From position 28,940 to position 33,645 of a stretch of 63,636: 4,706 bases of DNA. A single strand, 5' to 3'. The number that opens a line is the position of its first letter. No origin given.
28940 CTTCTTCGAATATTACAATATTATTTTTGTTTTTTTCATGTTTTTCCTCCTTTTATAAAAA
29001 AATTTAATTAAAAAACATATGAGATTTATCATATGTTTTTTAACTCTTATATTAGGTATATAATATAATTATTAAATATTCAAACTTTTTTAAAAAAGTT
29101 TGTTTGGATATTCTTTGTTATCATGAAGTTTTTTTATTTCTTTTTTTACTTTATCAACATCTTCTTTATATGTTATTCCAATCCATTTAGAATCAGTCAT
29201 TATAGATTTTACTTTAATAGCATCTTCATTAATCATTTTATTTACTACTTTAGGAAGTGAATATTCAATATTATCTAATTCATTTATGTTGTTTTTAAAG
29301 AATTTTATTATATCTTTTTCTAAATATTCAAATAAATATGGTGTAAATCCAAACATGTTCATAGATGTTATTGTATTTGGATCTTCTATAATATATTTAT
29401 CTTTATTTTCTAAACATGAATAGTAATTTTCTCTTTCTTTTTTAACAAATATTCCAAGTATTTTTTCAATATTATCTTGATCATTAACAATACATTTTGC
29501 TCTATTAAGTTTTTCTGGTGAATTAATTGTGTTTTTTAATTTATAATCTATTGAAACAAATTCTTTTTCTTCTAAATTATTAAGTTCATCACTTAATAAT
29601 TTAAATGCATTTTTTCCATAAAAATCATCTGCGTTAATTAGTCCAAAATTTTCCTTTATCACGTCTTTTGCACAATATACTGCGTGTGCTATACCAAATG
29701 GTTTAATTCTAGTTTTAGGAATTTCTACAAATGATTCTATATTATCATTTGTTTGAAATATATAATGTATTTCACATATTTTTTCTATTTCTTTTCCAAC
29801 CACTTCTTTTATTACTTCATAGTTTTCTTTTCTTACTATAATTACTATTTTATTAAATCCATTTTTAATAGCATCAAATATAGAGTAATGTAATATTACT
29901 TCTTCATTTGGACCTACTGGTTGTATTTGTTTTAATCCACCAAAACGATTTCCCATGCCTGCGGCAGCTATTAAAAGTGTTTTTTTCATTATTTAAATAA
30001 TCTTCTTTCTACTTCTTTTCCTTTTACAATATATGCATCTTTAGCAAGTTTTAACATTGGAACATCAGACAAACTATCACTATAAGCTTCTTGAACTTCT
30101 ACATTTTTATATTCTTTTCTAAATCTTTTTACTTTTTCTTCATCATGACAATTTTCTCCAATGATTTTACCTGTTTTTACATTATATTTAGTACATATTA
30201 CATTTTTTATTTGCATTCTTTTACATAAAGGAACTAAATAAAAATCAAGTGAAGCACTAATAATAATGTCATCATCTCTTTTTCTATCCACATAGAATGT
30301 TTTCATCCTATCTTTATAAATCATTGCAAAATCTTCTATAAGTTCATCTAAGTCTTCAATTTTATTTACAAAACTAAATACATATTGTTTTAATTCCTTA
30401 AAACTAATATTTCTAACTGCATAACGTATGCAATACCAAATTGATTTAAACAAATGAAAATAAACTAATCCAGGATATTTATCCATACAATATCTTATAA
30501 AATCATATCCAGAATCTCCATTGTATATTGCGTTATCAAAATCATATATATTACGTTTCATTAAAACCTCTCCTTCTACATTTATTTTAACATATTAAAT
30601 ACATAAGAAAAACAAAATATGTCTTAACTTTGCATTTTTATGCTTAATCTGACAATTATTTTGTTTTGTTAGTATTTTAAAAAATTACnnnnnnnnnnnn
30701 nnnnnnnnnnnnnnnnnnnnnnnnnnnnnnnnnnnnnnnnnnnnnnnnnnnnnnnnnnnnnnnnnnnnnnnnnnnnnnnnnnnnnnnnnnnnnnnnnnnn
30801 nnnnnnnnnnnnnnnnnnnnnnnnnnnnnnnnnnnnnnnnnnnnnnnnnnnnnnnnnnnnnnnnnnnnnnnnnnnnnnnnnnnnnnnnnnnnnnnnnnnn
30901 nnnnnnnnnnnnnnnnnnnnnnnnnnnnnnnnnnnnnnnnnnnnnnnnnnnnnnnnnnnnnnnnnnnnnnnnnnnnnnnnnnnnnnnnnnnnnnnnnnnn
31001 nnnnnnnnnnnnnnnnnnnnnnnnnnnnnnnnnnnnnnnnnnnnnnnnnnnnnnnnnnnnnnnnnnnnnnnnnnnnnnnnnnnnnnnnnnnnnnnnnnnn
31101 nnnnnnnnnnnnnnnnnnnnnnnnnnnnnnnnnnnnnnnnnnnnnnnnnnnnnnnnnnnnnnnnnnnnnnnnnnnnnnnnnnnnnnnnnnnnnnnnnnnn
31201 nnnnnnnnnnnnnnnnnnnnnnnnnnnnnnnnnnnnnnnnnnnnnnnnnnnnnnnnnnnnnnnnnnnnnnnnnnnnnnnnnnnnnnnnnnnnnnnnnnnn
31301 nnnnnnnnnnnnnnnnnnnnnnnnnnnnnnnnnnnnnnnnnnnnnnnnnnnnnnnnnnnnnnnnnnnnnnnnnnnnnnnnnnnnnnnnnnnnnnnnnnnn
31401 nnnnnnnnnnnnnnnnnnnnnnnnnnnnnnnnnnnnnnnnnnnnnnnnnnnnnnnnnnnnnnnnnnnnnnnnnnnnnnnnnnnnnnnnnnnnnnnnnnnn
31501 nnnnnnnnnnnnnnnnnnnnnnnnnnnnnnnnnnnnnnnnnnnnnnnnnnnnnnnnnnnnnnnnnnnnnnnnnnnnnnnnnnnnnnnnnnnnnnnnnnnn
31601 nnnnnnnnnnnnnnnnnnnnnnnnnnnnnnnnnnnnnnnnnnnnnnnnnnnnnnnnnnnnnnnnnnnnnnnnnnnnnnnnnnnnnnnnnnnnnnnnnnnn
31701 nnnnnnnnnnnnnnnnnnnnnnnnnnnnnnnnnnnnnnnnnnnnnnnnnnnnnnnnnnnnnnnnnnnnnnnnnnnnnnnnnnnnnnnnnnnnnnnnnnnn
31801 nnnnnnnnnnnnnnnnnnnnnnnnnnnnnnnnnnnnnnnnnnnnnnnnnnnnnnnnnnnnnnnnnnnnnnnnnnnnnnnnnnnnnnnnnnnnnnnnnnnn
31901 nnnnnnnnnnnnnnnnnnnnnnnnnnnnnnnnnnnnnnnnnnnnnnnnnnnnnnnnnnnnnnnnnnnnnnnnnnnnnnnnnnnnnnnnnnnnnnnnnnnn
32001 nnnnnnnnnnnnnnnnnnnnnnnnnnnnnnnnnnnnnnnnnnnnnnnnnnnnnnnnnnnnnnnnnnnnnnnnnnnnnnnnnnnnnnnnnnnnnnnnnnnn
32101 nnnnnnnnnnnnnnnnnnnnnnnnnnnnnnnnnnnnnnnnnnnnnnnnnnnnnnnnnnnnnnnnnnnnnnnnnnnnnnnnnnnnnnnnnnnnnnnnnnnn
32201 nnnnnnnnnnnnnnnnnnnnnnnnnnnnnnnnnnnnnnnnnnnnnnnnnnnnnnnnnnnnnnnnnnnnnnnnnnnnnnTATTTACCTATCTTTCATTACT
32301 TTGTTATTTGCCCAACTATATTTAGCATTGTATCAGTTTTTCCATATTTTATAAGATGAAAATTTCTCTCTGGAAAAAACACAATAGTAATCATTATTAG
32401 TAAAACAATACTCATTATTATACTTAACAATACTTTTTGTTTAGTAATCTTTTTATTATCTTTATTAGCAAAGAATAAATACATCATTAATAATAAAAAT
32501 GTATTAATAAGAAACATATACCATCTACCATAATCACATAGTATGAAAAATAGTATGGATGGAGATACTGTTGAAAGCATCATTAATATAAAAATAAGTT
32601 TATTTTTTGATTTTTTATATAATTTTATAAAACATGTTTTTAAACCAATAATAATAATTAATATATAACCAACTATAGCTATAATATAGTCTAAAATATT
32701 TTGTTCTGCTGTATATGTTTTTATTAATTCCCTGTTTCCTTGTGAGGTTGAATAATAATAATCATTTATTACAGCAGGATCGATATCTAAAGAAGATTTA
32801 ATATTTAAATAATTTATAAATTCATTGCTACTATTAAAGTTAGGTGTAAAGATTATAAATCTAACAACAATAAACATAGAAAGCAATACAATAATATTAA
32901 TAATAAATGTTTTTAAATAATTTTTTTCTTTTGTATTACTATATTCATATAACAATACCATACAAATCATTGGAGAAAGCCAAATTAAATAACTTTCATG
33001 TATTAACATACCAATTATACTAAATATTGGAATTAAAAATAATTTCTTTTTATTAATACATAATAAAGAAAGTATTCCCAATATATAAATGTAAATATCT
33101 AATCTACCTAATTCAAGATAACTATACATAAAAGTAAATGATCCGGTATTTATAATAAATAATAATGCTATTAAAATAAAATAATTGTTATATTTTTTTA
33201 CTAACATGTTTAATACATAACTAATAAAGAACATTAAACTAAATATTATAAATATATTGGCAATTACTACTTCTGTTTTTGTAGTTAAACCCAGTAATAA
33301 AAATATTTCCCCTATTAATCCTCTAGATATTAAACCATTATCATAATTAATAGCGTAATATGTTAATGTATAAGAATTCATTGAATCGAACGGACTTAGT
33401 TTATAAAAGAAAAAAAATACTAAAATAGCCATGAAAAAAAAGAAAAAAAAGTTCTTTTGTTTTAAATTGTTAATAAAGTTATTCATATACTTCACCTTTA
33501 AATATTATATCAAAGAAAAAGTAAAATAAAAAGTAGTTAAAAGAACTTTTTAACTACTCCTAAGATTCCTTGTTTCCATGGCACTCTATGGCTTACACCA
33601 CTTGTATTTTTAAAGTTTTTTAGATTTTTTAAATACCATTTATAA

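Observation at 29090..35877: Mycobacterial-style polyprenyl-phospho-pentofuranose (DPR/DPA-like) donor pathway inside a Firmicute wall-polymer locus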

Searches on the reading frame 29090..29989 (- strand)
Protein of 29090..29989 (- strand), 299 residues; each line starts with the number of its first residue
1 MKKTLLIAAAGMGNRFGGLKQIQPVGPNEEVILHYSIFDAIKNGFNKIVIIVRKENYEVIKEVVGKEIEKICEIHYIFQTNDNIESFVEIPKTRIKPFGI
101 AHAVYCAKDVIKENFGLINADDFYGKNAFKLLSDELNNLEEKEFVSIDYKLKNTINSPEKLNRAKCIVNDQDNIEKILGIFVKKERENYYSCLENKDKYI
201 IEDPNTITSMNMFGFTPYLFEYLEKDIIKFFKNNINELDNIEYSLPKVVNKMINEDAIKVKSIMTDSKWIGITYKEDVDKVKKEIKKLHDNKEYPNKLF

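Call 3: search_protein_families(library=pfam, proteins=[window:29090-29989:-], max_evalue=0.01)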
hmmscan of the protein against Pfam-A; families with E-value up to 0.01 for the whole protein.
window:29090-29989:- (299 aa): 1 family
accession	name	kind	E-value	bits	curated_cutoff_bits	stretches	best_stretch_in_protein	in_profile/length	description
PF00483.29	NTP_transferase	-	3.5e-09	37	21.2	1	20-142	22-130/245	Nucleotidyl transferase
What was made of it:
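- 29090..29989 (-): NTP_transferase-like protein, co-transcribed (1-nt overlap with the HAD gene), role not assigned. PF00483 E=3.5e-9 (call 3).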

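Call 4: search_protein_families(library=ncbifam, proteins=[window:29090-29989:-], max_evalue=0.01)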
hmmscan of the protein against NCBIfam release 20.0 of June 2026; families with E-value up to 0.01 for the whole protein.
window:29090-29989:- (299 aa): 5 families
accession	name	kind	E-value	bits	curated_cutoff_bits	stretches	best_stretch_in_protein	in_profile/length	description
TIGR03992.1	Arch_glmU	subfamily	1.3e-07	30.9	292.1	1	6-137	4-122/393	bifunctional sugar-1-phosphate nucleotidylyltransferase/acetyltransferase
TIGR01208.1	rmlA_long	equivalog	2.8e-07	29.8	320.25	1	6-116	3-102/353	glucose-1-phosphate thymidylyltransferase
NF041313.1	UDPGP_AglF_Halo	equivalog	2.1e-06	27.4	400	1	6-283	4-232/234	UTP--glucose-1-phosphate uridylyltransferase AglF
TIGR03310.1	matur_MocA_YgfJ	equivalog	0.0013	18.8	186.45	1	6-71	3-67/188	molybdenum cofactor cytidylyltransferase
TIGR00453.1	ispD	equivalog_domain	0.0068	15.9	181.3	0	5-66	2-64/219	2-C-methyl-D-erythritol 4-phosphate cytidylyltransferase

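Call 56: search_solved_structures(query=window:29090-29989:-, max_evalue=0.001)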
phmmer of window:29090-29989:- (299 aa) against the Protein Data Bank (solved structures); distinct sequences matched with E-value up to 0.001: 1.
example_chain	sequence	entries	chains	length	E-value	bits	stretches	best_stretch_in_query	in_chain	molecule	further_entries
3pnn_A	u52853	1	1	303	1.7e-53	185.4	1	1-299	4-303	Conserved domain protein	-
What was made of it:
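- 29090..29989 (-): PDB 3pnn 'conserved domain protein' E=1.7e-53 (call 56).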

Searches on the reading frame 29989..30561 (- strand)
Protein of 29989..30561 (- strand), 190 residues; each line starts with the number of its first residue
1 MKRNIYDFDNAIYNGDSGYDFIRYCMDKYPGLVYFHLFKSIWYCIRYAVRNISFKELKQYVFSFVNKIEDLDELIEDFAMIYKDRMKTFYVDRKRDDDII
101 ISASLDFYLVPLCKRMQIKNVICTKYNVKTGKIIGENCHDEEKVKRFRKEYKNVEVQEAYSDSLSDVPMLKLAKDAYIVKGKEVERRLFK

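Call 3: search_protein_families(library=pfam, proteins=[window:29989-30561:-], max_evalue=0.01)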
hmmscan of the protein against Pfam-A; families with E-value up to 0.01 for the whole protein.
window:29989-30561:- (190 aa): 1 family
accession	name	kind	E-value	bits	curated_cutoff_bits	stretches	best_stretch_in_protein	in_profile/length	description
PF12710.13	HAD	-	1.1e-19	72.1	27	1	5-171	2-189/189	haloacid dehalogenase-like hydrolase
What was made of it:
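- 29989..30561 (-): HAD-IB phosphatase, the presumed polyprenyl-P-ribose-5-phosphate 5'-phosphatase (PRP equivalent). PF12710 E=1.1e-19 (call 3).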

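Call 4: search_protein_families(library=ncbifam, proteins=[window:29989-30561:-], max_evalue=0.01)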
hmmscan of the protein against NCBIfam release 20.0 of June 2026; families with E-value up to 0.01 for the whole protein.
window:29989-30561:- (190 aa): 6 families
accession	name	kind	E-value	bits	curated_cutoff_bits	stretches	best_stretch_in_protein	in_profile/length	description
TIGR01490.1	HAD-SF-IB-hyp1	subfamily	2.6e-19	70.3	98.3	1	5-180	3-197/202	HAD-IB family hydrolase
TIGR01488.1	HAD-SF-IB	subfamily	3e-13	50.1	45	1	5-173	3-177/177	HAD-IB family phosphatase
NF052360.1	HolPasePseu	equivalog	5.7e-12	45.8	280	1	1-183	1-201/218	histidinol-phosphatase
NF052359.1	HolPaseNeis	equivalog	6e-10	39.2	400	1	4-181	4-202/221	histidinol-phosphatase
NF010109.0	PRK13582.1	equivalog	0.00019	21.1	133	1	93-180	81-170/205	bifunctional phosphoserine phosphatase/homoserine phosphotransferase ThrH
TIGR02137.1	HSK-PSP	equivalog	0.0014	18.1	223.4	1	67-178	56-168/203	bifunctional phosphoserine phosphatase/homoserine phosphotransferase ThrH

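Call 46: search_solved_structures(query=window:29989-30561:-, max_evalue=0.01)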
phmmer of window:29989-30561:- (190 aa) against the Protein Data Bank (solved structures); distinct sequences matched with E-value up to 0.01: 0.
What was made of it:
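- Tried and rejected: The HAD has no PDB relative at E<=0.01 (call 46).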

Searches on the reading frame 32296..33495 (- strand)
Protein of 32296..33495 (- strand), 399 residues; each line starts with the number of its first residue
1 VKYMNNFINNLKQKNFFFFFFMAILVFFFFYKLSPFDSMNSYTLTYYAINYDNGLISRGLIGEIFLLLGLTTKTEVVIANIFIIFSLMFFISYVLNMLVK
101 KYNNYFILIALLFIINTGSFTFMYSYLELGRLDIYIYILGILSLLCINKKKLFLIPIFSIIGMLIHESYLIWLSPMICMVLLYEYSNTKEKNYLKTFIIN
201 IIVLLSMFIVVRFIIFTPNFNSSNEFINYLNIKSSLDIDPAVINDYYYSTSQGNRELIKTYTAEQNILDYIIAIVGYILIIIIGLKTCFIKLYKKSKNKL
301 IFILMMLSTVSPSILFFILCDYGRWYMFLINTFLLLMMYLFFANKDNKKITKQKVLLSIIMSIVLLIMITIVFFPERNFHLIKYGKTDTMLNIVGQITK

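Call 3: search_protein_families(library=pfam, proteins=[window:32296-33495:-], max_evalue=0.01)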
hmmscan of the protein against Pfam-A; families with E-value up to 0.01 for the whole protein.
window:32296-33495:- (399 aa): 0 families

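Call 4: search_protein_families(library=ncbifam, proteins=[window:32296-33495:-], max_evalue=0.01)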
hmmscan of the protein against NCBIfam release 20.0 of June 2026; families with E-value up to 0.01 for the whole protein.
window:32296-33495:- (399 aa): 0 families

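Call 34: find_homologous_proteins(query=window:32296-33495:-, max_evalue=0.00001)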
Query window:32296-33495:- (399 aa): 13 proteins with E <= 0.00001 among 8000 candidates.
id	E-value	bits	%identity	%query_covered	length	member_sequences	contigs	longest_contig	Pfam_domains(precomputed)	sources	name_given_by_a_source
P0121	2.9e-240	815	100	99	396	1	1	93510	-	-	-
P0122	1.5e-152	526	62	98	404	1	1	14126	-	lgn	-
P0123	1.0e-91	326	46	99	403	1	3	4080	-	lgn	-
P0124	3.6e-67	245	40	90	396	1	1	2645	-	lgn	-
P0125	1.8e-9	56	25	87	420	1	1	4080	-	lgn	-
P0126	5.3e-9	54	26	84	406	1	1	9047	-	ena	-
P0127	9.1e-9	53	22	88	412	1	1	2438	-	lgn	-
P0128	1.3e-7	49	25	82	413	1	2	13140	-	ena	-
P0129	1.9e-7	49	24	79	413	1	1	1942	-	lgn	-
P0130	3.5e-7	48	22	80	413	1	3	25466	-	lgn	-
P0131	1.3e-6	46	29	80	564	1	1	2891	-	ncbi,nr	ncbi:MAG: hypothetical protein K6B41_01190 [Butyrivibrio sp.]|nr:hypothetical protein [Butyrivibrio 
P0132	2.1e-6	45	26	76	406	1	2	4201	PF19830.5,PF27463.1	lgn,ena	-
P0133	8.2e-6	44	25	82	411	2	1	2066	-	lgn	-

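Call 42: predict_structure(alignment_id=A1)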
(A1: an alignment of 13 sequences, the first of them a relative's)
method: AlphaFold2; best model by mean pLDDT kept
length: 396 residues; sequences in the alignment: 13
mean_pLDDT: 70.8   pTM: 0.74
mean pLDDT of the five models: 70.8, 70.0, 69.3, 69.4, 68.2
residues with pLDDT >= 90: 86; 70-90: 132; 50-70: 90; < 50: 88
segments of 3 or more residues with pLDDT < 50: 1-10, 25-33, 102-124, 252-260, 346-348, 367-391
pLDDT, mean of each block of 10 residues (from residue 1): 46 53 49 61 88 83 87 80 67 64 47 42 57 87 92 96 90 96 95 98 90 83 91 86 69 46 57 71 80 90 89 59 76 80 53 52 50 35 40 47
secondary structure, 60 per line:
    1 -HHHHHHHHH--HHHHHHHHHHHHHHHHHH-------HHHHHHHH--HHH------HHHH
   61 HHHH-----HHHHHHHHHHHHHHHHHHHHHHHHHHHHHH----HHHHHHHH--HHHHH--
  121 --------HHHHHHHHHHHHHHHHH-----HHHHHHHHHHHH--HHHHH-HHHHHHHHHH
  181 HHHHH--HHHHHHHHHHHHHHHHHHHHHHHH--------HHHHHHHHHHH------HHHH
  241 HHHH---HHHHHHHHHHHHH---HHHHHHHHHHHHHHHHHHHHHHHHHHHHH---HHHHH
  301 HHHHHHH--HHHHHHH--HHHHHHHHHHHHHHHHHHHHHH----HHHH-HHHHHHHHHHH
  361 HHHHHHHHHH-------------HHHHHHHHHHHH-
elements in order: H2-10 H13-30 H38-45 H57-64 H70-99 H104-111 H114-118 H129-145 H151-162 H165-169 H171-185 H188-211 H220-230 H237-244 H248-260 H264-292 H296-307 H310-316 H319-340 H345-348 H350-370 H384-395

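Call 44: fold_search(model_id=the predicted structure, library=pdb)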
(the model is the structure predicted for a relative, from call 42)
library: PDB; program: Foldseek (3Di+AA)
matches with E <= 10: 79; with E <= 0.001: 0
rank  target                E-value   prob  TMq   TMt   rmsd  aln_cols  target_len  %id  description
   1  6gxc_A                3.6e-01  0.87  0.42  0.27  13.5       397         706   18  Bacterial oligosaccharyltransferase PglB in complex with an inhibitory peptide and a reactive lipid-linked oligosaccha (released 2018-11-14)
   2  5ogl_A                5.3e-01  0.82  0.43  0.27  13.3       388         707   17  Structure of bacterial oligosaccharyltransferase PglB in complex with an acceptor peptide and an lipid-linked oligosac (released 2017-10-25)
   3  8b6l_I                7.5e-01  0.63  0.40  0.26  13.4       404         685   13  Subtomogram average of the human Sec61-TRAP-OSTA-translocon (released 2022-12-07)
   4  9lwc_R                1.2e+00  0.06  0.11  0.15  19.5       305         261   14  Cryo-EM structure of epinephrine bound dopamine receptor 1 D1R-M74-miniGs-Gbeta1gamma2-Nb35 complex (released 2026-02-18)
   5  5xpd                  1.3e+00  0.10  0.13  0.16  16.9       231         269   13  Sugar transporter of AtSWEET13 in inward-facing state with a substrate analog (released 2017-09-13)
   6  9n9j_I                1.4e+00  0.35  0.36  0.23  17.6       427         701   12  Structure of a GRP94 folding intermediate engaged with a CCDC134- and FKBP11-bound secretory translocon (released 2025-11-19)
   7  6rnk_A                1.6e+00  0.06  0.13  0.17  20.7       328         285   14  Crystal structure of a humanized (K18E, K269N) rat succinate receptor SUCNR1 (GPR91) in complex with a nanobody and an (released 2019-08-14)
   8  6z10_A                1.8e+00  0.06  0.13  0.17  20.4       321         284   13  Crystal structure of a humanized (K18E, K269N) rat succinate receptor SUCNR1 (GPR91) in complex with a nanobody and an (released 2020-09-16)
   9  7ld4_R                1.8e+00  0.04  0.12  0.14  19.8       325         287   13  Cryo-EM structure of the human adenosine A1 receptor-Gi2-protein complex bound to its endogenous agonist (released 2021-09-08)
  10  9llj_R                1.9e+00  0.05  0.13  0.16  20.5       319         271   13  Cryo-EM structure of D1R-Gs in complex with de novo designed GEM targetingTM1/2/4 and GEM targeting TM3/4/5, and agoni (released 2026-03-04)
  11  6ftg_5                2.0e+00  0.25  0.31  0.21  17.1       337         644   12  Subtomogram average of OST-containing ribosome-translocon complexes from canine rough microsomal membranes (released 2018-03-21)
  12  8tao_B                2.2e+00  0.05  0.10  0.06  21.3       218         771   15  Quis and CDPPB bound active mGlu5 (released 2023-10-11)
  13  7fd9_A                2.5e+00  0.06  0.13  0.08  20.8       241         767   16  Thermostabilised full length human mGluR5-5M with orthosteric antagonist, LY341495 (released 2021-09-08)
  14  9llh_R                2.5e+00  0.02  0.10  0.13  20.6       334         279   12  Cryo-EM structure of D1R-Gs in complex with de novo designed agonist-positive allosteric GEM targeting TM5/6/7 (released 2026-03-04)
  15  8z74_C                3.4e+00  0.06  0.16  0.19  22.2       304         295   11  Cryo-EM structure of APJR complex with agonistic antibody (released 2025-01-22)
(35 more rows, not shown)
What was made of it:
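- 32296..33495 (-): 396/399-aa polytopic membrane protein of an unannotated family, possibly a second, divergent GT-C-like transferase. Its best fold matches are PglB, STT3, ALG6 and ALG12, but at E>=0.36 (calls 42, 44).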

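Call 47: search_protein_families(library=pfam, alignment_id=A1, max_evalue=1)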
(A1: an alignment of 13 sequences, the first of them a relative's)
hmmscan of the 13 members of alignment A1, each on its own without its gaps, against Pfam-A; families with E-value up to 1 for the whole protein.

A. member 1, P0121 (396 aa): 1 family
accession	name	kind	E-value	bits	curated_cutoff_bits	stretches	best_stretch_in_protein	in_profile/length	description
PF11992.13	TgpA_N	-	0.82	9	30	1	158-371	11-178/333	TgpA N-terminal domain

B. families by the number of members that match (of 13 scanned): 4 families
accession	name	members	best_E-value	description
PF03909.22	BSD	1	0.021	BSD domain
PF10181.15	PIG-H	1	0.033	GPI-GlcNAc transferase complex, PIG-H component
PF24294.1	Chromo_PTM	1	0.084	Membrane-bound transcription factor PTM, chromo domain-like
PF11992.13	TgpA_N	1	0.82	TgpA N-terminal domain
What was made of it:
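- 32296..33495 (-): It has no Pfam or NCBIfam hit (calls 3, 4, 47).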
